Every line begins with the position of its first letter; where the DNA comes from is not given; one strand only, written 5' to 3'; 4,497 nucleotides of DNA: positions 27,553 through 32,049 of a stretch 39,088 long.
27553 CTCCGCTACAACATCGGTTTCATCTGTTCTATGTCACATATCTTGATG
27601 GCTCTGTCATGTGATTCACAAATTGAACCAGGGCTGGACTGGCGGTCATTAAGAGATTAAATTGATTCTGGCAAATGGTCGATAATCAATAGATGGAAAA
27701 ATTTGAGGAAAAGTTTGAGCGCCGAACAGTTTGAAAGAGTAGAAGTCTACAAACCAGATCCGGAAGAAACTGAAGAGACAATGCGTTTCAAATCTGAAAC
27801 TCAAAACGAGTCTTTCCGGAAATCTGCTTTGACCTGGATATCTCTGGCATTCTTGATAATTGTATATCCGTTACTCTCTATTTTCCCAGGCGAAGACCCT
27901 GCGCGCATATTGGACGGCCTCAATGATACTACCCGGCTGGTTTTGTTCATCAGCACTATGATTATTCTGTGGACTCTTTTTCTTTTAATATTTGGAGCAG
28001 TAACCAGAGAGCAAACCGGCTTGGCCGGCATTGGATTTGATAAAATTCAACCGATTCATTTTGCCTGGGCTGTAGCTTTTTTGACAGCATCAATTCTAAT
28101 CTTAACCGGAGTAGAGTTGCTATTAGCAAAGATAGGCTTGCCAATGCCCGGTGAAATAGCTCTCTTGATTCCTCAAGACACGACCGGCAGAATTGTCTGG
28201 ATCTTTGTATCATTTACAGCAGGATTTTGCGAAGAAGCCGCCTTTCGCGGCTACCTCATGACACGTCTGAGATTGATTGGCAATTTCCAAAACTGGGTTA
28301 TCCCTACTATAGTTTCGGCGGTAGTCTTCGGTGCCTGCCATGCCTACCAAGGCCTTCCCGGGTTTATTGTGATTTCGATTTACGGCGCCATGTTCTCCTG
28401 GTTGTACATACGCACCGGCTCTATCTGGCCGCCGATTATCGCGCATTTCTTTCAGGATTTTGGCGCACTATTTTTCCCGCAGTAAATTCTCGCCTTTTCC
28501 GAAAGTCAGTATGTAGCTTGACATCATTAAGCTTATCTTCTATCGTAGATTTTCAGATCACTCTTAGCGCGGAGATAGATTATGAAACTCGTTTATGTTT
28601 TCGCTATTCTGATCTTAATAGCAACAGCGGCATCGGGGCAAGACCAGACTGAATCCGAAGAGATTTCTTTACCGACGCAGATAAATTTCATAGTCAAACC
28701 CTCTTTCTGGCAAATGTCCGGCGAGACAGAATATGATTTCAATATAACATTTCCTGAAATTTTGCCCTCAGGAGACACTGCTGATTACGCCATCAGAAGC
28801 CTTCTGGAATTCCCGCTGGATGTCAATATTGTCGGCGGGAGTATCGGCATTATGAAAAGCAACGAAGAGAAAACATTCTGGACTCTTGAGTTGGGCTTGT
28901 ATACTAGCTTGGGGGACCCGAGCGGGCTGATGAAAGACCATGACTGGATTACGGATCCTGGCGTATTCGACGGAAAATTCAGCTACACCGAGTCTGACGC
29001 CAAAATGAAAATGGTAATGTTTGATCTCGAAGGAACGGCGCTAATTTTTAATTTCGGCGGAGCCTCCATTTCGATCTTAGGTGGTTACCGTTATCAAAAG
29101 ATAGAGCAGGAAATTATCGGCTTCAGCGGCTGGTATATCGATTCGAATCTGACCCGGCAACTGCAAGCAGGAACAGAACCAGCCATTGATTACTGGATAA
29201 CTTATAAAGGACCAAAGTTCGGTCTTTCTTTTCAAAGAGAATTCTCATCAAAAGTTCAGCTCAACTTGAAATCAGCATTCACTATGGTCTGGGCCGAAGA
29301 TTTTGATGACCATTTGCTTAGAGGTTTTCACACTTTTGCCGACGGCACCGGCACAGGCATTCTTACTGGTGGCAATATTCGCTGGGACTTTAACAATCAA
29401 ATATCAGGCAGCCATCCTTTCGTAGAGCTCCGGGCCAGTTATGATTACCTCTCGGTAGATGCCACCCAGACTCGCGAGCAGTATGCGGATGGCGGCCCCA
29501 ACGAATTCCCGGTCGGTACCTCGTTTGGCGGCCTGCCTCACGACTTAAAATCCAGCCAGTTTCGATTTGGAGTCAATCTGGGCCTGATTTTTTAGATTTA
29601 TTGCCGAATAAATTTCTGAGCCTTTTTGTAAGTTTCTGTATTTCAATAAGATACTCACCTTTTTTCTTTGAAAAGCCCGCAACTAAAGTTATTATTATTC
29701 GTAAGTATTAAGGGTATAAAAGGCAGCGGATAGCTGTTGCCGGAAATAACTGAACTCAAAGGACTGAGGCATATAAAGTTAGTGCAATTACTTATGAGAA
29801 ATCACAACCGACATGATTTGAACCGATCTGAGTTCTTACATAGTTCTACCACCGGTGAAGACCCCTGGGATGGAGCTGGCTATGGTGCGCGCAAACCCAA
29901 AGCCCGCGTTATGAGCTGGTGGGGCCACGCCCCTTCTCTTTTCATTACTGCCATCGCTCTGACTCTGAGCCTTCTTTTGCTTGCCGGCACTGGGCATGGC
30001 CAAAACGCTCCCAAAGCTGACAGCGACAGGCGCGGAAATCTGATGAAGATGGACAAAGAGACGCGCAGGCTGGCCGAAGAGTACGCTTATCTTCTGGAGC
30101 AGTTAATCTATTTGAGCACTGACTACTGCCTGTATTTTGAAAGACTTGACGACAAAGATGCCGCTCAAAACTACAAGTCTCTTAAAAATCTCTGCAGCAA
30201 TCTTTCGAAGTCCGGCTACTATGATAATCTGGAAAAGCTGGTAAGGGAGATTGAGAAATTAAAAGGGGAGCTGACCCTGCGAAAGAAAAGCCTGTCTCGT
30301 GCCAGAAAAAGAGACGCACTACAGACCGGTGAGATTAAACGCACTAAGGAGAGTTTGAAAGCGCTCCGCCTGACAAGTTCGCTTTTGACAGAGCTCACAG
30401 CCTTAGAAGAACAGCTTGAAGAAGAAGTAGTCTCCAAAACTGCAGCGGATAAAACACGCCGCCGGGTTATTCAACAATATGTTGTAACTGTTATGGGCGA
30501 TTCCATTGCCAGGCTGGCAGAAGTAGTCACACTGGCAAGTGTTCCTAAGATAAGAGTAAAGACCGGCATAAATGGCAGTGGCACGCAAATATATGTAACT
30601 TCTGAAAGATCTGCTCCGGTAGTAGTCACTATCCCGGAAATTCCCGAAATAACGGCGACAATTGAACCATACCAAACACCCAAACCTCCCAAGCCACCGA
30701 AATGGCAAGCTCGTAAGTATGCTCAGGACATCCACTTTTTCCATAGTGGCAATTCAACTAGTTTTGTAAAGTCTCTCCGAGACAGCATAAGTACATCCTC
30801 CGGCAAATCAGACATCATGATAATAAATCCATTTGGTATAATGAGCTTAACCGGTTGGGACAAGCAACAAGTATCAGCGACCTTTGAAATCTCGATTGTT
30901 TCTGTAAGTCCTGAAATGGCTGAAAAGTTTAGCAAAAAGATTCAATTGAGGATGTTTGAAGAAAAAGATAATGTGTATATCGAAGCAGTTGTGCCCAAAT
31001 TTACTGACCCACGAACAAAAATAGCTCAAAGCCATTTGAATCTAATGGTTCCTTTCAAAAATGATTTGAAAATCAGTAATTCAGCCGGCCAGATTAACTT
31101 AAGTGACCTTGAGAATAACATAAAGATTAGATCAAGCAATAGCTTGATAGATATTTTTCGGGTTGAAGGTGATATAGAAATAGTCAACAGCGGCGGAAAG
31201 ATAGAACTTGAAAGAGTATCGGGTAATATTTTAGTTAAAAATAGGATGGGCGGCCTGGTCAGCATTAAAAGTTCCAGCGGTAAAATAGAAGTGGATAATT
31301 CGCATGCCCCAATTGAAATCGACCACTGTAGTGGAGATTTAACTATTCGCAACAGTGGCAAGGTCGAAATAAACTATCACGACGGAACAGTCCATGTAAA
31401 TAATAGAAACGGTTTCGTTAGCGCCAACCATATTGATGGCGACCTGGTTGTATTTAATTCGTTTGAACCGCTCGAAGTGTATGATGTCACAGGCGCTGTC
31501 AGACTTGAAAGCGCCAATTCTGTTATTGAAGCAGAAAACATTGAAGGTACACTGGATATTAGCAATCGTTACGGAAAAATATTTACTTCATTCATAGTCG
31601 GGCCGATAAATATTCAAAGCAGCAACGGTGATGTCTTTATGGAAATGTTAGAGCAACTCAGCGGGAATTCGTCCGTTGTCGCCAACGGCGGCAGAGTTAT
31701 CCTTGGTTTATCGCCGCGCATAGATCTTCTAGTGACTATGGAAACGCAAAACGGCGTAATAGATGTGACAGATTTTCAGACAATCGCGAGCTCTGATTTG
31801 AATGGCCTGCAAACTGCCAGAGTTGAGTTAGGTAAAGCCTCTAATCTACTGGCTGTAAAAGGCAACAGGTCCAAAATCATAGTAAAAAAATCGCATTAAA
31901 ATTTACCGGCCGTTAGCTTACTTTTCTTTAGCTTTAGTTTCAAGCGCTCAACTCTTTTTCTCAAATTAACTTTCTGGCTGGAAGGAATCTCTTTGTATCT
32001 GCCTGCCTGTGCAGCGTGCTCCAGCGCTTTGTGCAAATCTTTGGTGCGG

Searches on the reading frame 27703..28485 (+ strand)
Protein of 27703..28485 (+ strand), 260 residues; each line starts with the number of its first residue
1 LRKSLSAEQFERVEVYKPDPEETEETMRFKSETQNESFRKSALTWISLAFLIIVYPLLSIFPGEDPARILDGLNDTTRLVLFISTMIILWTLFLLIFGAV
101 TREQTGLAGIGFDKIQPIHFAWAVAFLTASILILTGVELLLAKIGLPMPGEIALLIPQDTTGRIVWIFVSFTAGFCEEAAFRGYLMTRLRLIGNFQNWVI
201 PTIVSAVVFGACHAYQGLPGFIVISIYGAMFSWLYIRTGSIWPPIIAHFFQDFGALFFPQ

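Call 9: search_protein_families(library=pfam, proteins=[window:27703-28485:+], max_evalue=0.001)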
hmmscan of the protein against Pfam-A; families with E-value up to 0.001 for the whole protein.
window:27703-28485:+ (260 aa): 1 family
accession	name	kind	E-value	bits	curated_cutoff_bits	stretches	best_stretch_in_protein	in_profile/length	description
PF02517.21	Rce1-like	-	2.5e-23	82.6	22.4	1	164-253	6-92/93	Type II CAAX prenyl endopeptidase Rce1-like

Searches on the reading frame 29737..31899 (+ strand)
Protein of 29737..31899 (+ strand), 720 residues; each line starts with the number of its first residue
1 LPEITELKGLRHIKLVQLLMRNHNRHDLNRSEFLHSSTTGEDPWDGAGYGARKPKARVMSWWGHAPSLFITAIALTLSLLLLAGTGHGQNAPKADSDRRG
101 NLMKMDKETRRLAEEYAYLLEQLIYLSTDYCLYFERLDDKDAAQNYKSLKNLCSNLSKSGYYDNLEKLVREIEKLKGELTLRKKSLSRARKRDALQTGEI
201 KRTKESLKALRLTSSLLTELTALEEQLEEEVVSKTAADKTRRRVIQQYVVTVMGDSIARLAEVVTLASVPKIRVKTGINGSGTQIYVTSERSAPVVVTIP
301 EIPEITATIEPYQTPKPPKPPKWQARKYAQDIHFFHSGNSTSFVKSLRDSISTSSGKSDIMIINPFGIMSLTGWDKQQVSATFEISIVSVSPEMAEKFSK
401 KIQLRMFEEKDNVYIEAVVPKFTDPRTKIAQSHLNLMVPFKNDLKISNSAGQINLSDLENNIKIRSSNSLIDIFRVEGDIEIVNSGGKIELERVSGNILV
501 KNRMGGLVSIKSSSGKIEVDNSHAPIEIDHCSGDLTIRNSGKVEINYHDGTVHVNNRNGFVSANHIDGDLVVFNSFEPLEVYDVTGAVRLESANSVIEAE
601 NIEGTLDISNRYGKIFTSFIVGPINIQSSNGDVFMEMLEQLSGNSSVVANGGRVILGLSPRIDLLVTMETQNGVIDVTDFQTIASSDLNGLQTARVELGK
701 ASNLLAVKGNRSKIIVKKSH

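Call 10: search_protein_families(library=pfam, proteins=[window:29737-31899:+], max_evalue=0.001)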
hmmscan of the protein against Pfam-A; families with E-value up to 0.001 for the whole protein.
window:29737-31899:+ (720 aa): 1 family
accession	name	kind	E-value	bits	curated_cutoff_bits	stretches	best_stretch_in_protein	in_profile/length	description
PF13349.12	DUF4097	-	3.3e-07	30.4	22.9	1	442-569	52-186/247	Toastrack DUF4097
